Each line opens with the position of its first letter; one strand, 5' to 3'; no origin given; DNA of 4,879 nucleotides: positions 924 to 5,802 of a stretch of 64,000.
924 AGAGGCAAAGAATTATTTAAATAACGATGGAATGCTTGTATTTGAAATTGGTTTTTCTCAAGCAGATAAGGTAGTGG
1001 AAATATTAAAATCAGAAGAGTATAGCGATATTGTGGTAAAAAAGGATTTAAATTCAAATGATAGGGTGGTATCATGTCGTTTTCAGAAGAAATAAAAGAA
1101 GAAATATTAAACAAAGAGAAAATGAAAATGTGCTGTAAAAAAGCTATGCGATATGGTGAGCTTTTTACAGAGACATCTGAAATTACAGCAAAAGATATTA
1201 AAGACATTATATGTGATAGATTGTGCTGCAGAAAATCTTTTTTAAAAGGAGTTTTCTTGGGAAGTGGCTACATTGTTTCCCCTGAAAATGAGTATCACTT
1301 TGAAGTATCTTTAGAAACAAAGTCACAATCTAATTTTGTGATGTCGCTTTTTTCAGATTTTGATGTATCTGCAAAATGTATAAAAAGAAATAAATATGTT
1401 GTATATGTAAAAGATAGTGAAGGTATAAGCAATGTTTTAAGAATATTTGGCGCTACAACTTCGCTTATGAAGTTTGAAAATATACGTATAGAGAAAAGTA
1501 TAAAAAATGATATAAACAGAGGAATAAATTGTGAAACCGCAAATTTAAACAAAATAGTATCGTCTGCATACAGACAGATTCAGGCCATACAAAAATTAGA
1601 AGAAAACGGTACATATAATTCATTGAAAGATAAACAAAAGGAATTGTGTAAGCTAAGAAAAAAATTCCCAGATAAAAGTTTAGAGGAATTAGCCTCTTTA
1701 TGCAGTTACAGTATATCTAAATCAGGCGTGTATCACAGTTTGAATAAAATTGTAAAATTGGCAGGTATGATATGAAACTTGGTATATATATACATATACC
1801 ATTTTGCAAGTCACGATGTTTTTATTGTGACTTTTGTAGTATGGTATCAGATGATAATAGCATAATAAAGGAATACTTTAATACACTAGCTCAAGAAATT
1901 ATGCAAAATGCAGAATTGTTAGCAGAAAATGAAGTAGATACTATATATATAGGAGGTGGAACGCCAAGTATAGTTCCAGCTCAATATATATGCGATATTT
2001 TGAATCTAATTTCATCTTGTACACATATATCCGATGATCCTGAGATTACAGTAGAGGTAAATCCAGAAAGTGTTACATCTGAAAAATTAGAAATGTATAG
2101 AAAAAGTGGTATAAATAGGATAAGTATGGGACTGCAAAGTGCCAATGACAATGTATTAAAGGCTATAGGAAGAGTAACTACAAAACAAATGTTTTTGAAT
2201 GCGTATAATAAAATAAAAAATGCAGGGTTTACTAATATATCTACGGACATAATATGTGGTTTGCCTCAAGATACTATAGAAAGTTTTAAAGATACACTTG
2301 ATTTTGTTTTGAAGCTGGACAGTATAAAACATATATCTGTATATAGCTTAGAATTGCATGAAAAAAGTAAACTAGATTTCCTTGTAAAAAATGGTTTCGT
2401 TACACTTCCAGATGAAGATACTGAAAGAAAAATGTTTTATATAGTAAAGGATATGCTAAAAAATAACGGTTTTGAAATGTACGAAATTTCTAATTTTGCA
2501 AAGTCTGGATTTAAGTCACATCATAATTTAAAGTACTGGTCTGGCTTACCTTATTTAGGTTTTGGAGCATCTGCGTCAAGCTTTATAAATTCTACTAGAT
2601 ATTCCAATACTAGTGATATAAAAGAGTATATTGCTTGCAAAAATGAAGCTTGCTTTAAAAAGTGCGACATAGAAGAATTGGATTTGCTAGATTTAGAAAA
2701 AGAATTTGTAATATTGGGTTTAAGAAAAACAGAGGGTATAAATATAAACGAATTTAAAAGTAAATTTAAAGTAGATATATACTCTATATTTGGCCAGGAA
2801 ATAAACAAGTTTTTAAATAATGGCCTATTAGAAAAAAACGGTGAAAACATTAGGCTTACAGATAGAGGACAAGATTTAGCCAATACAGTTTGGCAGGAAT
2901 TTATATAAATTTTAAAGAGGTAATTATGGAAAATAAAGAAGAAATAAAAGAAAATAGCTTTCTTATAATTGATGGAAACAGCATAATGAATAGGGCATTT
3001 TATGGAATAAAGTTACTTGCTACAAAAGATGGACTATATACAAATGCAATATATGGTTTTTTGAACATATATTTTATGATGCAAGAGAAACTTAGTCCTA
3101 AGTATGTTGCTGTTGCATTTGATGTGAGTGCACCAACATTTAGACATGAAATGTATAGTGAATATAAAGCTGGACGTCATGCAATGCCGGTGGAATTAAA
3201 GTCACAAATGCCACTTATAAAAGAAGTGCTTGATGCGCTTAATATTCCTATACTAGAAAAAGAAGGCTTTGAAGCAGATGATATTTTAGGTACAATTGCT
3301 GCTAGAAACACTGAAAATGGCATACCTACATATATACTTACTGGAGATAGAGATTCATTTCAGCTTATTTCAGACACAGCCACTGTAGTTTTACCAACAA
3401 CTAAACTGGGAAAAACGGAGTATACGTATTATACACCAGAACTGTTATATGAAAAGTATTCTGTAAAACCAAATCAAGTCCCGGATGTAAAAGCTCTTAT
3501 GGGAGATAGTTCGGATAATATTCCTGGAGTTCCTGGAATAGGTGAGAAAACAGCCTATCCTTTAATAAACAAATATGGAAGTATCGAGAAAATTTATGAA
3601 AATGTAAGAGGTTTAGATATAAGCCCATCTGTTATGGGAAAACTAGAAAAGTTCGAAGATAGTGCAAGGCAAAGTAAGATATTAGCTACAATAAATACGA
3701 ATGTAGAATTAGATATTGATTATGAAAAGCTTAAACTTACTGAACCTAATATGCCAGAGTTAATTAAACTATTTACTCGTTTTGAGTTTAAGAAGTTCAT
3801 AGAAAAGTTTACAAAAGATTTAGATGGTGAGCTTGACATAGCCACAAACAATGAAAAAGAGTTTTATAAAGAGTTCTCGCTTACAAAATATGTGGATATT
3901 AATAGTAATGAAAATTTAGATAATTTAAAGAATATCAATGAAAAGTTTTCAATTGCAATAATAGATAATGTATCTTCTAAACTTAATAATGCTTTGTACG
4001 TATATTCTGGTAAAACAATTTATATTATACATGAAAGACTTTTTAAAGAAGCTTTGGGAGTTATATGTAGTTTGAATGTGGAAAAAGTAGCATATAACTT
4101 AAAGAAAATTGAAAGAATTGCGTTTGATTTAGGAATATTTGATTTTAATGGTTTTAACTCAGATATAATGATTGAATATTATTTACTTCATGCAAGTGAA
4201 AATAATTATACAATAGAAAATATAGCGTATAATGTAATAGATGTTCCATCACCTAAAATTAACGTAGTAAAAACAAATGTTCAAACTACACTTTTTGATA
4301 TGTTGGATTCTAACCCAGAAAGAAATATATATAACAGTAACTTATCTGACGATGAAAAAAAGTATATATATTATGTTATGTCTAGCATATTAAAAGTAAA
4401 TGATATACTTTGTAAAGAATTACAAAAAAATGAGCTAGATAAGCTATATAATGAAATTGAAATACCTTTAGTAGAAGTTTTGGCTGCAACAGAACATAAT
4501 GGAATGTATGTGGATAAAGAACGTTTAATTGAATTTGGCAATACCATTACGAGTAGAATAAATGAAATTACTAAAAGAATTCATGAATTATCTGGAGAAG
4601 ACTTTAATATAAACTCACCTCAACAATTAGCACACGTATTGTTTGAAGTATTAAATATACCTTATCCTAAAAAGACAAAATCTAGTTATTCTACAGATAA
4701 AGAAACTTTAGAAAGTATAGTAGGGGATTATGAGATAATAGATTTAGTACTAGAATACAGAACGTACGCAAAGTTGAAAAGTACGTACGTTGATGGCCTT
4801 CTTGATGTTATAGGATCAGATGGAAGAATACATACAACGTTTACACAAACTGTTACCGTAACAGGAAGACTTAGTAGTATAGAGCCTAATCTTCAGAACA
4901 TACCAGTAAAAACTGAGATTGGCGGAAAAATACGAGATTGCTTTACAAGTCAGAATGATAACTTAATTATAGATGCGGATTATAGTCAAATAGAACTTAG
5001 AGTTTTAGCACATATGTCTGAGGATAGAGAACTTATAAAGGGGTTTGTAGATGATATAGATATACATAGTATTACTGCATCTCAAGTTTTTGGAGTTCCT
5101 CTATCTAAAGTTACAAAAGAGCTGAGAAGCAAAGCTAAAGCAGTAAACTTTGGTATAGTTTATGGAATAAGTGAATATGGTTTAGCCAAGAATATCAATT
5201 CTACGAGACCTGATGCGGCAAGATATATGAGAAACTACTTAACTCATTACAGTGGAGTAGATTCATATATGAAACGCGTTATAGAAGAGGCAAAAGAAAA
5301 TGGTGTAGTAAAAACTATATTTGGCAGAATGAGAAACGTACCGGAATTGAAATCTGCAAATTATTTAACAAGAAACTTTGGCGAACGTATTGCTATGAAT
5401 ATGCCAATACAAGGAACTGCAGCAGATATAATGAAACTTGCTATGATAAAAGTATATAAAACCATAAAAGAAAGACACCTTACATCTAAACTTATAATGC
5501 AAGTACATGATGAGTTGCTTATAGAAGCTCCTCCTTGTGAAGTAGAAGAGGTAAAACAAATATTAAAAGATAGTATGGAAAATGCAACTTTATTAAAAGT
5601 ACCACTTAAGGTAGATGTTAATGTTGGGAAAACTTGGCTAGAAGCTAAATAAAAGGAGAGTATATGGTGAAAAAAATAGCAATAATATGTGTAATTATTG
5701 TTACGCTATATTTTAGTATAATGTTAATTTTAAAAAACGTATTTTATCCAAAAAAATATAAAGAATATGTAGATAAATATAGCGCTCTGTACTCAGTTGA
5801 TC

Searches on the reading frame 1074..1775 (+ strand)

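Call 40: search_protein_families(library=pfam, proteins=[window:1074-1775:+], max_evalue=0.00001)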
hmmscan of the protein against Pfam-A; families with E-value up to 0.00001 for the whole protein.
window:1074-1775:+ (233 aa): 2 families
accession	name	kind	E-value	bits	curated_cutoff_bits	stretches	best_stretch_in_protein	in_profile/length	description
PF02650.20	HTH_WhiA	-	4.4e-27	94.8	27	1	147-230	1-84/84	WhiA C-terminal HTH domain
PF14527.11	LAGLIDADG_WhiA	-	1.5e-24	86.3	23.2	1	54-144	2-93/93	WhiA LAGLIDADG-like domain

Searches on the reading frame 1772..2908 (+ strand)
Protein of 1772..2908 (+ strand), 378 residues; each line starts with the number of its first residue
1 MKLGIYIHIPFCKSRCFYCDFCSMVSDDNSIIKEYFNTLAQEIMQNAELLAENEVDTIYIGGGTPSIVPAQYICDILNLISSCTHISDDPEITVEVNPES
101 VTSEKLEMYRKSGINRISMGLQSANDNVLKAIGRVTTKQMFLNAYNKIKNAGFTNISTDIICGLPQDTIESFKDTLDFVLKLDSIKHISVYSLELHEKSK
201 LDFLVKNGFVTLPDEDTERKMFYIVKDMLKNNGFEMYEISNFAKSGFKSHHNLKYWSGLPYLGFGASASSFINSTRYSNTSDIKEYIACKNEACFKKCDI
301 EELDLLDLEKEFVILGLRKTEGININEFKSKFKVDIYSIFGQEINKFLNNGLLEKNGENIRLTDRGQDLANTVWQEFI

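Call 40: search_protein_families(library=pfam, proteins=[window:1772-2908:+], max_evalue=0.00001)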
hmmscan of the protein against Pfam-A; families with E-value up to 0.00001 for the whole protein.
window:1772-2908:+ (378 aa): 2 families
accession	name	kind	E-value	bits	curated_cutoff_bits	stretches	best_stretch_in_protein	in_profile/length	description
PF04055.27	Radical_SAM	-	1.2e-29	104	29.5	1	6-179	1-166/166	Radical SAM superfamily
PF06969.22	HemN_C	-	8.6e-16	58.2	24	1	304-368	2-66/67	HemN C-terminal domain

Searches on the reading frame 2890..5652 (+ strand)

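Call 40: search_protein_families(library=pfam, proteins=[window:2890-5652:+], max_evalue=0.00001)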
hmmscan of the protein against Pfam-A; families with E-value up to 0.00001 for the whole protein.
window:2890-5652:+ (920 aa): 3 families
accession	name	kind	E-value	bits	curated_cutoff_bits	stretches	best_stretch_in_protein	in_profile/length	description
PF00476.26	DNA_pol_A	-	1e-153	512.3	34.3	1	544-918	2-381/381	DNA polymerase family A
PF02739.22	5_3_exonuc_N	-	1.2e-55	188.2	34.3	1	24-190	2-163/164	5'-3' exonuclease, N-terminal resolvase-like domain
PF01367.25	5_3_exonuc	-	1.2e-32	112.7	40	1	192-287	1-95/97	5'-3' exonuclease, C-terminal SAM fold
